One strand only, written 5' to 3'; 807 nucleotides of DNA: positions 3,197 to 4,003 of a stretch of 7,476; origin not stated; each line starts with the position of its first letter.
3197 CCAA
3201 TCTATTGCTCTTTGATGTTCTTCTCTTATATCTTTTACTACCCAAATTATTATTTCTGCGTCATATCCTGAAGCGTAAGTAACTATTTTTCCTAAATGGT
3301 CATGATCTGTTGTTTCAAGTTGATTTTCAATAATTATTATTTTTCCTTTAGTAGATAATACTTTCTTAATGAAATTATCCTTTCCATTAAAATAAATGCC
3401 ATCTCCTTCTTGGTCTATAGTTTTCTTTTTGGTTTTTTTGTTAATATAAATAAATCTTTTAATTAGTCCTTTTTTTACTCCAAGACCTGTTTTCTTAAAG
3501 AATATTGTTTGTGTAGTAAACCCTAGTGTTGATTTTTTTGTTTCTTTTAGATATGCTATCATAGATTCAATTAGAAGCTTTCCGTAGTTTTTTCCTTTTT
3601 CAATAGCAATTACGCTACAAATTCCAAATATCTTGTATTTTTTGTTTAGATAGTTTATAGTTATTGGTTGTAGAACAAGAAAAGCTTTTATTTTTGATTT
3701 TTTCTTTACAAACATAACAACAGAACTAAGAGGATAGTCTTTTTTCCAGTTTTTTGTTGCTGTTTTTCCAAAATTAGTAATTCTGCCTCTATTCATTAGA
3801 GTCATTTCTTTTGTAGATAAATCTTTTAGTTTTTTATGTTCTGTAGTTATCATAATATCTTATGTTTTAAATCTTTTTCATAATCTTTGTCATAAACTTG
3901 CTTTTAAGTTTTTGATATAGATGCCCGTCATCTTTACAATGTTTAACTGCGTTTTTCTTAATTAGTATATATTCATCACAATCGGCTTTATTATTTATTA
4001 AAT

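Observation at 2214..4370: Tight three-gene operon: GrpB NTase-fold, GNAT::nuclease-remnant/DUF4268 fusion, and EVE-like reader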

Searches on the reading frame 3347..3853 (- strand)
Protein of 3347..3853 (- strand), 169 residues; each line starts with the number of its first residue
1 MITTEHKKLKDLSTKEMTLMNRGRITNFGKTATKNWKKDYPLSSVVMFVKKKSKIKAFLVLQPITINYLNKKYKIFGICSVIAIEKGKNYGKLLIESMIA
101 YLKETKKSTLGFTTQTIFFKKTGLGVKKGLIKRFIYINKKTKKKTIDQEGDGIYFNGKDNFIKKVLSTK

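Call 19: find_homologous_proteins(query=window:3347-3853:-, max_evalue=0.01)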
Query seq(169 aa) (169 aa): 26 proteins with E <= 0.01 among 62 candidates.
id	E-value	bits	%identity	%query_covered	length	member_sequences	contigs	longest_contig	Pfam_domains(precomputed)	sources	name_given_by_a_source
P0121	1.2e-69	251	73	100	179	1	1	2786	-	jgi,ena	-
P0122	2.0e-68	247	68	100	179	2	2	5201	-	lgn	-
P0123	5.8e-67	243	67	100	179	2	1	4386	-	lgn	-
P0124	5.3e-66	239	69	100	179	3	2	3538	-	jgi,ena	jgi:hypothetical protein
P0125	1.2e-63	232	65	100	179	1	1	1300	-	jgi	-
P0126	2.7e-63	231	65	99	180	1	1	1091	-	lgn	-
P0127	1.8e-59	218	92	70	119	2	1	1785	-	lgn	-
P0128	2.2e-57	212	61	99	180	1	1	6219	-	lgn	-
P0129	3.6e-51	191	59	100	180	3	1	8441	-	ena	-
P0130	4.8e-51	191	60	100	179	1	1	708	-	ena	-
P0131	1.4e-49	186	57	98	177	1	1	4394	-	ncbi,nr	ncbi:hypothetical protein KY311_05220 [Candidatus Woesearchaeota archaeon]|nr:hypothetical protein [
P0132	9.4e-46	174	55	96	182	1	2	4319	-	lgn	-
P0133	2.7e-44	169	54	99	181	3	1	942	-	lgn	-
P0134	2.1e-43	166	54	100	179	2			-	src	-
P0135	2.0e-42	163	55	92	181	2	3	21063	PF00583.32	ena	-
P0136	4.0e-41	159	53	95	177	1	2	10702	PF00583.32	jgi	jgi:penicillin-binding protein-related factor A (putative recombinase)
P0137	1.5e-40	157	53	100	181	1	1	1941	PF00583.32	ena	-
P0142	1.3e-36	144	50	100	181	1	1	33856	PF00583.32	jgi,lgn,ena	-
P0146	4.3e-28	116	49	89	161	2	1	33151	PF00583.32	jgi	-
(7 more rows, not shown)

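Call 21: find_encoding_contigs(protein=P0122, flank=10000)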
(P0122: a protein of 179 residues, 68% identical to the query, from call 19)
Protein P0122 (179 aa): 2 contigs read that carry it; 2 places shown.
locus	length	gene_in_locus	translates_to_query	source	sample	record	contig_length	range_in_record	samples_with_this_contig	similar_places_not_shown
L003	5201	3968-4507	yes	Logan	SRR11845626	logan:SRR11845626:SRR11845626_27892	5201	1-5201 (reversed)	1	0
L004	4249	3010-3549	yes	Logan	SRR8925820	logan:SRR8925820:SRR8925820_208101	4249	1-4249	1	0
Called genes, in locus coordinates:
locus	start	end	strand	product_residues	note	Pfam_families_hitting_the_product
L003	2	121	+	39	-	?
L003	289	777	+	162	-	-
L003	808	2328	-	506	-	-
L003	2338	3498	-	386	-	-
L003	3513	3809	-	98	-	PF13248:Zn_ribbon_3 (weak), PF12773:DZR, PF13240:Zn_Ribbon_1 (weak)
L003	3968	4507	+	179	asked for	-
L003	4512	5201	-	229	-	?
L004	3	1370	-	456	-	?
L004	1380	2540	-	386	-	-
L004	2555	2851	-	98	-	PF13248:Zn_ribbon_3 (weak), PF12773:DZR, PF13240:Zn_Ribbon_1 (weak)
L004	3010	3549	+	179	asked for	-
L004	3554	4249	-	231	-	?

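Call 22: find_encoding_contigs(protein=P0127, flank=10000)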
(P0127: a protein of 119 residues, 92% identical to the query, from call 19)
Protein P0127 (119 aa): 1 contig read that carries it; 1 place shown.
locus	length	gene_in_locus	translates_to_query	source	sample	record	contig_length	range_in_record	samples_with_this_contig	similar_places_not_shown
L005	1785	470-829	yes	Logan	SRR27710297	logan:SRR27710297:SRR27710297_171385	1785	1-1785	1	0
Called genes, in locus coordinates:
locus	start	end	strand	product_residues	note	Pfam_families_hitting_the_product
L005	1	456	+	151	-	?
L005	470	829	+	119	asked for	-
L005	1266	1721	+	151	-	PF14088:DUF4268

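Call 48: find_related_loci(query=A4, collection=metagenome_contigs, flank=8000)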
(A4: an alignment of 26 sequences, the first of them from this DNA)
Query A4 (169 aa) in metagenome_contigs; peptide patterns used: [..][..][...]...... (x = any residue, [..] = any of these).
421 stretches matched a pattern; 50 encode a relative of the query (tblastn E <= 1e-3); 50 distinct loci.
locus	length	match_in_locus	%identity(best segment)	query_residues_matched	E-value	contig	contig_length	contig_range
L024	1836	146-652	73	1-169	3e-79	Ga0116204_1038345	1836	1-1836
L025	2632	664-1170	69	1-169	2e-73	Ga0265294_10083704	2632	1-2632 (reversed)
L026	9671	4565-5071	62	1-169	5e-69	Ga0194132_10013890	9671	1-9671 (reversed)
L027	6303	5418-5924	63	1-169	2e-68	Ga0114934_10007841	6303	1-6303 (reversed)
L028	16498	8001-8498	60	2-167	6e-65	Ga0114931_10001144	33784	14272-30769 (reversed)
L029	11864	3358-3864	54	1-169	2e-51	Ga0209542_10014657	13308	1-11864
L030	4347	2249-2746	52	3-168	1e-49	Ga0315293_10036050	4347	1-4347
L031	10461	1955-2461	50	1-169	3e-49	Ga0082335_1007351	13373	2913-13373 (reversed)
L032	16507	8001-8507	52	2-169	1e-48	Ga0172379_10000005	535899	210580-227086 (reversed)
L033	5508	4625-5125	52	2-169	2e-48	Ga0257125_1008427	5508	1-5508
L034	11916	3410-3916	52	2-169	9e-48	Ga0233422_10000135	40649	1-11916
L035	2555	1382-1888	58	2-169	1e-46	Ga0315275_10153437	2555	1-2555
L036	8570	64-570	58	2-169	2e-46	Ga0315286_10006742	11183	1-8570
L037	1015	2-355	62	52-169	5e-48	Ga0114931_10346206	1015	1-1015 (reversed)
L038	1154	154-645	51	5-169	7e-46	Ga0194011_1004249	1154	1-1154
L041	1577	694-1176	50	7-169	2e-43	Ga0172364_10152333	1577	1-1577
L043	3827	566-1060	46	5-169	3e-41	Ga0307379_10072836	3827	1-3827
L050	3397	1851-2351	45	2-169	2e-38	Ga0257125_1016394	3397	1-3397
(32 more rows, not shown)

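Call 62: search_solved_structures(query=A4, max_evalue=1)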
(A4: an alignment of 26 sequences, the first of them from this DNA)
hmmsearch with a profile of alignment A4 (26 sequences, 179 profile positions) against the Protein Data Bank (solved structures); distinct sequences matched with E-value up to 1: 11.
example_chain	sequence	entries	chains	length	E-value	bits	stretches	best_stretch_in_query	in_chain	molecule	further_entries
1ygh_A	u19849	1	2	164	0.0011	22.2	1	71-131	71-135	PROTEIN (TRANSCRIPTIONAL ACTIVATOR GCN5)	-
6cw2_D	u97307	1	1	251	0.004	20.3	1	71-130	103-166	Histone acetyltransferase GCN5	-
6cw3_F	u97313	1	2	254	0.0042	20.3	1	71-130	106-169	Histone acetyltransferase GCN5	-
7d5y_A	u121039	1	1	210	0.0071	19.5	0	141-171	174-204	MARTX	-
3ld2_A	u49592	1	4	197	0.0079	19.4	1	37-140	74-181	Putative acetyltransferase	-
8a9n_A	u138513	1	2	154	0.076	16.2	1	36-130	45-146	Acetyltransferase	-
8a9o_A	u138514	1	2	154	0.15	15.2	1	36-132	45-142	DpA polyamine acetyltransferase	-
2hv2_A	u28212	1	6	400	0.2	14.8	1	5-112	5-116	Hypothetical protein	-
7wx5_A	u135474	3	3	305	0.52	13.5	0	55-116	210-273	N-acetyltransferase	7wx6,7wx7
7kwj_A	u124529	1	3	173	0.55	13.4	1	19-102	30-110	Spermidine N(1)-acetyltransferase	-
9ynv_N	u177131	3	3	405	0.56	13.3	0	68-130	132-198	histone acetyltransferase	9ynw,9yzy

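Call 88: search_protein_families(library=pfam, proteins=[L041:145-1206:+, L043:8-1090:+, L050:825-2381:+, L031:1520-2491:+, L033:4448-5155:+, P0121, P0135], max_evalue=0.05)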
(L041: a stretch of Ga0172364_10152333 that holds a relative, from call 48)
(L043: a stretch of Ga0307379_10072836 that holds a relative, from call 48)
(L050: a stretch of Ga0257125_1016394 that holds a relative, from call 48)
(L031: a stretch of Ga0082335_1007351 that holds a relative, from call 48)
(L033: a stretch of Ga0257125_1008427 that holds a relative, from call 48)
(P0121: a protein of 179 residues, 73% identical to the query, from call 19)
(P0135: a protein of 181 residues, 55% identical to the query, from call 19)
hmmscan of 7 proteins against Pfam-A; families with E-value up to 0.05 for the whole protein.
L041:145-1206:+ (354 aa): 3 families
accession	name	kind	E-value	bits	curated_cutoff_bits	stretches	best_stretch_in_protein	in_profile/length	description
PF00583.31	Acetyltransf_1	-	0.00013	22.6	20.7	1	208-285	19-96/116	Acetyltransferase (GNAT) family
PF13527.13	Acetyltransf_9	-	0.0072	16.8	25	1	211-284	34-108/127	Acetyltransferase (GNAT) domain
PF23942.1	DUF7277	-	0.012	16.7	27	1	35-104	1-67/87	Domain of unknown function (DUF7277)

L043:8-1090:+ (361 aa): 3 families
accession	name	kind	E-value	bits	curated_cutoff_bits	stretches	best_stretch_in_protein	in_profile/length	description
PF00583.31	Acetyltransf_1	-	0.00023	21.9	20.7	1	205-306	7-116/116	Acetyltransferase (GNAT) family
PF09393.16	DUF2001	-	0.00087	19.7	27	0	42-86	7-51/139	Phage tail tube protein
PF13527.13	Acetyltransf_9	-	0.0013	19.2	25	1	199-307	10-125/127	Acetyltransferase (GNAT) domain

L050:825-2381:+ (519 aa): 8 families
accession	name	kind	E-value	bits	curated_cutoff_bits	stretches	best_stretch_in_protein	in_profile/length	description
PF00583.31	Acetyltransf_1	-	3.7e-18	66.3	20.7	2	57-146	34-116/116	Acetyltransferase (GNAT) family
PF13302.13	Acetyltransf_3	-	1.3e-17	65.2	25.4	1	7-147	2-138/138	Acetyltransferase (GNAT) domain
PF13508.13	Acetyltransf_7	-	1.1e-09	39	27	1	64-126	6-65/84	Acetyltransferase (GNAT) domain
PF13523.12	Acetyltransf_8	-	5.6e-05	23.2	27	1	92-150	82-141/145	Acetyltransferase (GNAT) domain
PF13420.13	Acetyltransf_4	-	0.00012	22.6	24.3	1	9-151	1-139/155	Acetyltransferase (GNAT) domain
PF14542.12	Acetyltransf_CG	-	0.0004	20.9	30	1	92-137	28-71/80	GCN5-related N-acetyl-transferase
PF13673.13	Acetyltransf_10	-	0.002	18.5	23.6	0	64-122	34-84/128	Acetyltransferase (GNAT) domain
PF13527.13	Acetyltransf_9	-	0.0026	18.2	25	0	371-466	23-125/127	Acetyltransferase (GNAT) domain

L031:1520-2491:+ (324 aa): 2 families
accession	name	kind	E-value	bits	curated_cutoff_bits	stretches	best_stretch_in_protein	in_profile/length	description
PF00583.31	Acetyltransf_1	-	2.7e-05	24.8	20.7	1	171-255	14-96/116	Acetyltransferase (GNAT) family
PF13482.12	RNase_H_2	-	0.023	15.1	22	0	102-169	48-118/165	RNase_H superfamily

L033:4448-5155:+ (236 aa): 2 families
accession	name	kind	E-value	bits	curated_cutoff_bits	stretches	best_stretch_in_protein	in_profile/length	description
PF06152.16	Phage_min_cap2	-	0.01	15.2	26.3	1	18-99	17-98/366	Phage minor capsid protein 2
PF00583.31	Acetyltransf_1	-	0.047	14.4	20.7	0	84-163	14-91/116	Acetyltransferase (GNAT) family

P0121 (179 aa): 2 families
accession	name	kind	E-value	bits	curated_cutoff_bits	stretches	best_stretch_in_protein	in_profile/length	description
PF13527.13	Acetyltransf_9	-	0.00053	20.4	25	1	16-108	9-107/127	Acetyltransferase (GNAT) domain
PF18712.6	DUF5644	-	0.019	15.4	25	1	116-154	9-49/109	Family of unknown function (DUF5644)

P0135 (181 aa): 3 families
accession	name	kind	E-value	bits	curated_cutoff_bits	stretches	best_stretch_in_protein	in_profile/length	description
PF00583.31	Acetyltransf_1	-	7.3e-06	26.7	20.7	1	40-108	25-92/116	Acetyltransferase (GNAT) family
PF13508.13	Acetyltransf_7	-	0.00067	20.4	27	1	46-125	3-81/84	Acetyltransferase (GNAT) domain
PF13527.13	Acetyltransf_9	-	0.026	15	25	1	42-109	38-106/127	Acetyltransferase (GNAT) domain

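Call 89: search_protein_representatives(alignment_id=A4)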
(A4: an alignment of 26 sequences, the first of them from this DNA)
Query: 26 sequences, 179 profile positions. Proteins with E-value up to 0.001 (for the whole library): 342; up to 1e-10: 216; up to 1e-30: 45. The best 150 are listed.
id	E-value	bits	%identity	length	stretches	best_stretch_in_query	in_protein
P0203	3.8e-66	238.7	-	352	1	2-179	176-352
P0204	4.7e-62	225.4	-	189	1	2-173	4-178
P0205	2.0e-60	220.1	-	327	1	3-179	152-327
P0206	5.6e-58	212.1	-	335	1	2-179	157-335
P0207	1.7e-56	207.3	-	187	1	2-179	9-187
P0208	3.0e-55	203.2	-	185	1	3-173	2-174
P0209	4.6e-54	199.4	-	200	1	2-179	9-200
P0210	5.2e-54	199.2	-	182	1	2-179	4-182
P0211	2.0e-51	190.8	-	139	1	44-179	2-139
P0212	2.9e-50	187.0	-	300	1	3-173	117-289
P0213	8.1e-49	182.3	-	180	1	2-179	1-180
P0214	1.1e-47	178.6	-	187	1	2-173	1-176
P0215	1.8e-47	177.9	-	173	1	2-179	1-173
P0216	2.1e-45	171.1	-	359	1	2-179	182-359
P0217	3.2e-45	170.6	-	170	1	2-166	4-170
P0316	1.2e-22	97.1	-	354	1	4-168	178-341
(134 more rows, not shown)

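Call 92: search_protein_families(library=pfam, proteins=[P0216, P0203, P0205, P0206, P0212, P0316], max_evalue=0.01)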
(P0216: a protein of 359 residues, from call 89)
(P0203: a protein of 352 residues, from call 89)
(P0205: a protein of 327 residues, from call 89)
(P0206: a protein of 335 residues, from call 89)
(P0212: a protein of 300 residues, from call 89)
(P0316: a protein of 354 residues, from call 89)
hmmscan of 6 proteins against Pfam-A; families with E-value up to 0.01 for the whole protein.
P0216 (359 aa): 4 families
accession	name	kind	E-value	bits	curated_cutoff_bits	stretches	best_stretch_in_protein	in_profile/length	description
PF04229.20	GrpB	-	8.7e-32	110.9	25.5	1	16-173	5-158/159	GrpB protein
PF00583.31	Acetyltransf_1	-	0.00015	22.4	20.7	1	213-305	21-116/116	Acetyltransferase (GNAT) family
PF13508.13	Acetyltransf_7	-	0.00019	22.2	27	1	223-307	3-84/84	Acetyltransferase (GNAT) domain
PF13527.13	Acetyltransf_9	-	0.00042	20.8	25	1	211-306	29-125/127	Acetyltransferase (GNAT) domain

P0203 (352 aa): 2 families
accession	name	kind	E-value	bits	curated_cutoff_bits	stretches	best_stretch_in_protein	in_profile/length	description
PF13527.13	Acetyltransf_9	-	0.0021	18.5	25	1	185-283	4-108/127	Acetyltransferase (GNAT) domain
PF14907.12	NTP_transf_5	-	0.0021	18.1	31.2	1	54-101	93-141/249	Uncharacterised nucleotidyltransferase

P0205 (327 aa): 1 family
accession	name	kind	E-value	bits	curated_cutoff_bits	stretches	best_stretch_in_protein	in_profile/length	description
PF14907.12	NTP_transf_5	-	0.00015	21.8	31.2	1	11-76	61-124/249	Uncharacterised nucleotidyltransferase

P0206 (335 aa): 5 families
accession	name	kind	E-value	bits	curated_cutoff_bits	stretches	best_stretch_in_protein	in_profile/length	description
PF18765.7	Polbeta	-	2.8e-07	31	26.9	1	18-70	10-68/93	Polymerase beta, Nucleotidyltransferase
PF01909.29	NTP_transf_2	-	5.1e-07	30.4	21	1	16-76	8-79/93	Nucleotidyltransferase domain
PF00583.31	Acetyltransf_1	-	6.1e-06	26.9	20.7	1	186-264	19-96/116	Acetyltransferase (GNAT) family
PF11568.13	Med29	-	0.00015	22.4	25.2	1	114-183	31-97/139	Mediator complex subunit 29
PF12633.13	Adenyl_cycl_N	-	0.00042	20.8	27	1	18-65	89-138/199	Adenylate cyclase NT domain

P0212 (300 aa): 4 families
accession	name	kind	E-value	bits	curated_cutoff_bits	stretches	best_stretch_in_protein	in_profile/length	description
PF13508.13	Acetyltransf_7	-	2e-09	38.1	27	1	154-238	2-83/84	Acetyltransferase (GNAT) domain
PF00583.31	Acetyltransf_1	-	2.9e-09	37.7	20.7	1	149-237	24-116/116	Acetyltransferase (GNAT) family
PF13673.13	Acetyltransf_10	-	3.1e-06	27.6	23.6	0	147-240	24-110/128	Acetyltransferase (GNAT) domain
PF13527.13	Acetyltransf_9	-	1.3e-05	25.7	25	1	152-238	38-125/127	Acetyltransferase (GNAT) domain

P0316 (354 aa): 10 families
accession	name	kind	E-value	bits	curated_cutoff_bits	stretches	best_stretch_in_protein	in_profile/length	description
PF13671.12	AAA_33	-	1e-18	68.5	27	1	5-145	1-143/143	AAA domain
PF08433.16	KTI12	-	7.3e-11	42.5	22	1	5-147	3-142/271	Chromatin associated protein KTI12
PF01591.24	6PF2K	-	2.1e-06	27.6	27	1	64-142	86-165/223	6-phosphofructo-2-kinase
PF13207.12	AAA_17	-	0.00011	23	27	1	10-125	2-126/136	AAA domain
PF01202.28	SKI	-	0.0002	21.9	22.1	1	14-126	3-110/159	Shikimate kinase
PF00004.35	AAA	-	0.0004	21.3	21.2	1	7-117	2-73/131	ATPase family associated with various cellular activities (AAA)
PF13508.13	Acetyltransf_7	-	0.00058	20.6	27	1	256-299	39-83/84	Acetyltransferase (GNAT) domain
PF13238.12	AAA_18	-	0.001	19.9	29.4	1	7-124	2-114/128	AAA domain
PF00406.28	ADK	-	0.003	18.1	26.8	0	8-127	1-129/151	Adenylate kinase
PF00583.31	Acetyltransf_1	-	0.006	17.3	20.7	0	203-298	21-116/116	Acetyltransferase (GNAT) family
